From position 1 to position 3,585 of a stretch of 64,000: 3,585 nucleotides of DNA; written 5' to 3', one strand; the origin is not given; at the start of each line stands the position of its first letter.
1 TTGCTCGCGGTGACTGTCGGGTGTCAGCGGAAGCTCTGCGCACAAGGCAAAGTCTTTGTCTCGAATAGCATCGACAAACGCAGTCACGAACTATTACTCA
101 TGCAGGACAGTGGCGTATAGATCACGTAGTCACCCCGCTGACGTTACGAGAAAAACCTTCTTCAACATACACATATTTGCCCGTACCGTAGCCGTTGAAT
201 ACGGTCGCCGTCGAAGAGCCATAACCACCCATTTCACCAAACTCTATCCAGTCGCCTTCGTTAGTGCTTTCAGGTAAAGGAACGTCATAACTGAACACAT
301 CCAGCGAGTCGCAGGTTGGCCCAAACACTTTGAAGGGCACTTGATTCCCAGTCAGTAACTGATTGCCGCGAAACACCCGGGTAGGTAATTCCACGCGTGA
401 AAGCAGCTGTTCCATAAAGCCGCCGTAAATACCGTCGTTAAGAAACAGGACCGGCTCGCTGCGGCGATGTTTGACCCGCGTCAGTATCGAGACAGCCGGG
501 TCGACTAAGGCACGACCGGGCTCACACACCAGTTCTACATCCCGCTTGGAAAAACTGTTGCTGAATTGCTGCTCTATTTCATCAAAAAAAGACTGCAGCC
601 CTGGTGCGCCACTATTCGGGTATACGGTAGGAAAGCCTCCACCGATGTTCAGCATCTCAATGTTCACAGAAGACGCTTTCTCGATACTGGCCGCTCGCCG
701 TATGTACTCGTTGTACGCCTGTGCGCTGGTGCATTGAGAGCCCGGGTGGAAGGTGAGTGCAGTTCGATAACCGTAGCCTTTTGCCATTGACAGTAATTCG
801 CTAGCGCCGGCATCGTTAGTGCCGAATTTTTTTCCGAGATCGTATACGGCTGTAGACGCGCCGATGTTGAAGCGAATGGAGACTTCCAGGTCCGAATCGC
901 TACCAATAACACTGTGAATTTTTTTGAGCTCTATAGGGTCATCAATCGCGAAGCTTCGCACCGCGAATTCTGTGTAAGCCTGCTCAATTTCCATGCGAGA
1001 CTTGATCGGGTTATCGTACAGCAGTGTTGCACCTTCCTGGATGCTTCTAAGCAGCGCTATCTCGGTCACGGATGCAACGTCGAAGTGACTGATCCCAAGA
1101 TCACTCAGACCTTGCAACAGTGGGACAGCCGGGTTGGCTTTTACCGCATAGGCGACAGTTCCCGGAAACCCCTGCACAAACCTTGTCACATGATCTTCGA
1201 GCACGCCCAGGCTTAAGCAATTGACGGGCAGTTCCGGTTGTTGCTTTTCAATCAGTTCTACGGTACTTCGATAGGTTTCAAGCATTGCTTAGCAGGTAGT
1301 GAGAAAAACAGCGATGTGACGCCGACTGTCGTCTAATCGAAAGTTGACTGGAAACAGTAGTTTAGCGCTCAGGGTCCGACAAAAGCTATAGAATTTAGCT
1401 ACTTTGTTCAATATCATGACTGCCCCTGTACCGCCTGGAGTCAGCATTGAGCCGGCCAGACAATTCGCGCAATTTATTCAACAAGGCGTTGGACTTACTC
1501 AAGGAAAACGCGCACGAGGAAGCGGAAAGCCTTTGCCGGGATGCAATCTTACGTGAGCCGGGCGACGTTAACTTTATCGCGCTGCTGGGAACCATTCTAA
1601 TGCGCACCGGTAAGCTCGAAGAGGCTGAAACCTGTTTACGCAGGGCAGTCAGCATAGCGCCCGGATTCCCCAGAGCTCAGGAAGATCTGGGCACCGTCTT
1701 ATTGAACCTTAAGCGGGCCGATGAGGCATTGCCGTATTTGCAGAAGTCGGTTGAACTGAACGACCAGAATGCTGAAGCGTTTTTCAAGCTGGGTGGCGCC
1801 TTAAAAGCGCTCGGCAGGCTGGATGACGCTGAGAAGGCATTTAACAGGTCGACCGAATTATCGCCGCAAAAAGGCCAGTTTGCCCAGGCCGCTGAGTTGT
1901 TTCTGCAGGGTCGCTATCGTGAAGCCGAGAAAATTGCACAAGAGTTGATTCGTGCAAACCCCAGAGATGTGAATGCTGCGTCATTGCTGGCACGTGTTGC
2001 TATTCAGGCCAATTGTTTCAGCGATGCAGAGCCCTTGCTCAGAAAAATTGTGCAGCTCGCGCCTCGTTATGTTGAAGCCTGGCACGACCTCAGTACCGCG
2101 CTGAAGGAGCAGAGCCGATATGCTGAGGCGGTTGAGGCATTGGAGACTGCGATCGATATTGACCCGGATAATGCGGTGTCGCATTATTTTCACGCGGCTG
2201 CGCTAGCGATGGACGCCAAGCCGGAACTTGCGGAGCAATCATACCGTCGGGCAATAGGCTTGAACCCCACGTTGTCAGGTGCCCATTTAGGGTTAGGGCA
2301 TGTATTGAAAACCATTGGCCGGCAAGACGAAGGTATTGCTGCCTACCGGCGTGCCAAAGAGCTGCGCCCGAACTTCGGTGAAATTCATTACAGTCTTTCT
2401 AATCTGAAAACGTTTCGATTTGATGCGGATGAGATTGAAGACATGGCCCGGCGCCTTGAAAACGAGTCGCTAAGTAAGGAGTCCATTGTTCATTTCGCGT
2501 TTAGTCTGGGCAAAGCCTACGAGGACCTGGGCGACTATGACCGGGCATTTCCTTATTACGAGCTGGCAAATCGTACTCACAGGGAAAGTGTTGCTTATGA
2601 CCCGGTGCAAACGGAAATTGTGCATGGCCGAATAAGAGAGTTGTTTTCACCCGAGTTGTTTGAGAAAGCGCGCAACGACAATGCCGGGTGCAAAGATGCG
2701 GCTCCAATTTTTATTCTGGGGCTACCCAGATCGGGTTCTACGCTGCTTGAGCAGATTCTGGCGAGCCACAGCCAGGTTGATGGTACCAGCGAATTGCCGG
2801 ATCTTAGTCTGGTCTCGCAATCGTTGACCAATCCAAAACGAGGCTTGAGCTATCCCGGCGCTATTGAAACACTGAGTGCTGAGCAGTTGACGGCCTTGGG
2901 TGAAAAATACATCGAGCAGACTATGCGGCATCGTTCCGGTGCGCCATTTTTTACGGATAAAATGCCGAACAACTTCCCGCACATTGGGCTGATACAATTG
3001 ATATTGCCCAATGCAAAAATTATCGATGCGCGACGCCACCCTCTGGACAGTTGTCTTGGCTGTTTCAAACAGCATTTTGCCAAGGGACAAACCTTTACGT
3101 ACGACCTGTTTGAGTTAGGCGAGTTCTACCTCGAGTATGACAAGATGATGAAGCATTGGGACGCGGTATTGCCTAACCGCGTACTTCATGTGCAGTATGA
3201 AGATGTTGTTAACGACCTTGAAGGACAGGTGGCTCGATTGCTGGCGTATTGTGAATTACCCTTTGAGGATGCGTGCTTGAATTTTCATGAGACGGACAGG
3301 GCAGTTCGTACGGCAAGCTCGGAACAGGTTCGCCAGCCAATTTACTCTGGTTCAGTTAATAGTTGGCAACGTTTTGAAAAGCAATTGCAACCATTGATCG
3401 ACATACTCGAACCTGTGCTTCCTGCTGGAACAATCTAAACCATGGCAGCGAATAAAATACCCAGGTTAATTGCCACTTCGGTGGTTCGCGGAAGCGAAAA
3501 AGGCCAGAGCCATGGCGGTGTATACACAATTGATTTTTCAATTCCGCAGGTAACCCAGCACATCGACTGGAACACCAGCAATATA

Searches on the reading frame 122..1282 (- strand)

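Call 49: search_protein_families(library=pfam, proteins=[window:122-1282:-], max_evalue=0.00001)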
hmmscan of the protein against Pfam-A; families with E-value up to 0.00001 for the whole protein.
window:122-1282:- (386 aa): 2 families
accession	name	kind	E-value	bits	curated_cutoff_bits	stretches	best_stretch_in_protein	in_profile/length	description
PF02784.22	Orn_Arg_deC_N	-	1.9e-31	109.7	23.4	1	28-260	4-246/247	Pyridoxal-dependent decarboxylase, pyridoxal binding domain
PF00278.28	Orn_DAP_Arg_deC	-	9.9e-13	48.6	23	1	262-352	6-95/95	Pyridoxal-dependent decarboxylase, C-terminal sheet domain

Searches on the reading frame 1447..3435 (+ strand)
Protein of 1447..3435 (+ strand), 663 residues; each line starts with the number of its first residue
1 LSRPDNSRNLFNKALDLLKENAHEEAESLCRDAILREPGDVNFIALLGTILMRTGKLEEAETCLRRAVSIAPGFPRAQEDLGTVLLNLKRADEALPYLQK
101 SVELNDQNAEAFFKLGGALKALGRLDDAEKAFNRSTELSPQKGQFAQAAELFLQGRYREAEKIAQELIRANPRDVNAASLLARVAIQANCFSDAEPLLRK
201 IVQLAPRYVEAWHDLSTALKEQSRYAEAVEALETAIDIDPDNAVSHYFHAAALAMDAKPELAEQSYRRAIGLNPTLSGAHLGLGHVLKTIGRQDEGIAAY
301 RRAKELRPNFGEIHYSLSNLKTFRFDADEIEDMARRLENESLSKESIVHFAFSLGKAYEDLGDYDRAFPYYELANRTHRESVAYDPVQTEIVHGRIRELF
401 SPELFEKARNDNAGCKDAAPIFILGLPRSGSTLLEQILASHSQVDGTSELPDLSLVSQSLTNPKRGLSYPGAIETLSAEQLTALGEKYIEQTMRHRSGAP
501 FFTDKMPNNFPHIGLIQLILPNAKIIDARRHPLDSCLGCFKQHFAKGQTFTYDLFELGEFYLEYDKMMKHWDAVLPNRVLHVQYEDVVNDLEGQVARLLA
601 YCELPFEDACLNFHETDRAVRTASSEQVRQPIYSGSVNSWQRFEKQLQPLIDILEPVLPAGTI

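Call 49: search_protein_families(library=pfam, proteins=[window:1447-3435:+], max_evalue=0.00001)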
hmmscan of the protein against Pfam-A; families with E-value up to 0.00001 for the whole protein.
window:1447-3435:+ (663 aa): 20 families
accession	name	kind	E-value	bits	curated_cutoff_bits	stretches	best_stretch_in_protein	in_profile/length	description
PF13469.12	Sulfotransfer_3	-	3.2e-49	168.6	27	1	420-608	1-216/216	Sulfotransferase family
PF07719.23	TPR_2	-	4.3e-41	136.1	27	0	210-242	2-34/34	Tetratricopeptide repeat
PF13181.12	TPR_8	-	9.7e-41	134.9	25.7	0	210-242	2-34/34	Tetratricopeptide repeat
PF00515.34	TPR_1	-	4.8e-37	124.7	27.8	0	109-141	1-33/34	Tetratricopeptide repeat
PF14559.12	TPR_19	-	1e-33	115.9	25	4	17-78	1-62/68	Tetratricopeptide repeat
PF13432.12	TPR_16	-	4.8e-30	104.1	32.7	3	80-141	2-63/65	Tetratricopeptide repeat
PF13431.12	TPR_17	-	3.9e-28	95.8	24.4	0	98-129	2-33/34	Tetratricopeptide repeat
PF13428.12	TPR_14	-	6.3e-28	94.8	23.5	0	45-82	5-42/44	Tetratricopeptide repeat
PF13414.12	TPR_11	-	1.2e-25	89.3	26.8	0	218-247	3-32/42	TPR repeat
PF13424.12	TPR_12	-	3e-23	82.2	30.1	1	77-139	5-75/77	Tetratricopeptide repeat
PF23914.1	TPR_CcmH_CycH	-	2e-21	76.9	42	1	103-206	44-152/158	Cytochrome c-type biogenesis protein H TPR domain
PF12895.13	ANAPC3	-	6.1e-16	58.9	27.2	0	154-234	2-81/82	Anaphase-promoting complex, cyclosome, subunit 3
PF13176.12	TPR_7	-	1.7e-12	46.8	27.9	0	353-373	4-24/36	Tetratricopeptide repeat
PF13374.12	TPR_10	-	4.1e-12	46.1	27.5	0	47-70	8-31/42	Tetratricopeptide repeat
PF13174.12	TPR_6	-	1.1e-11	45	26.3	0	110-137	1-28/33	Tetratricopeptide repeat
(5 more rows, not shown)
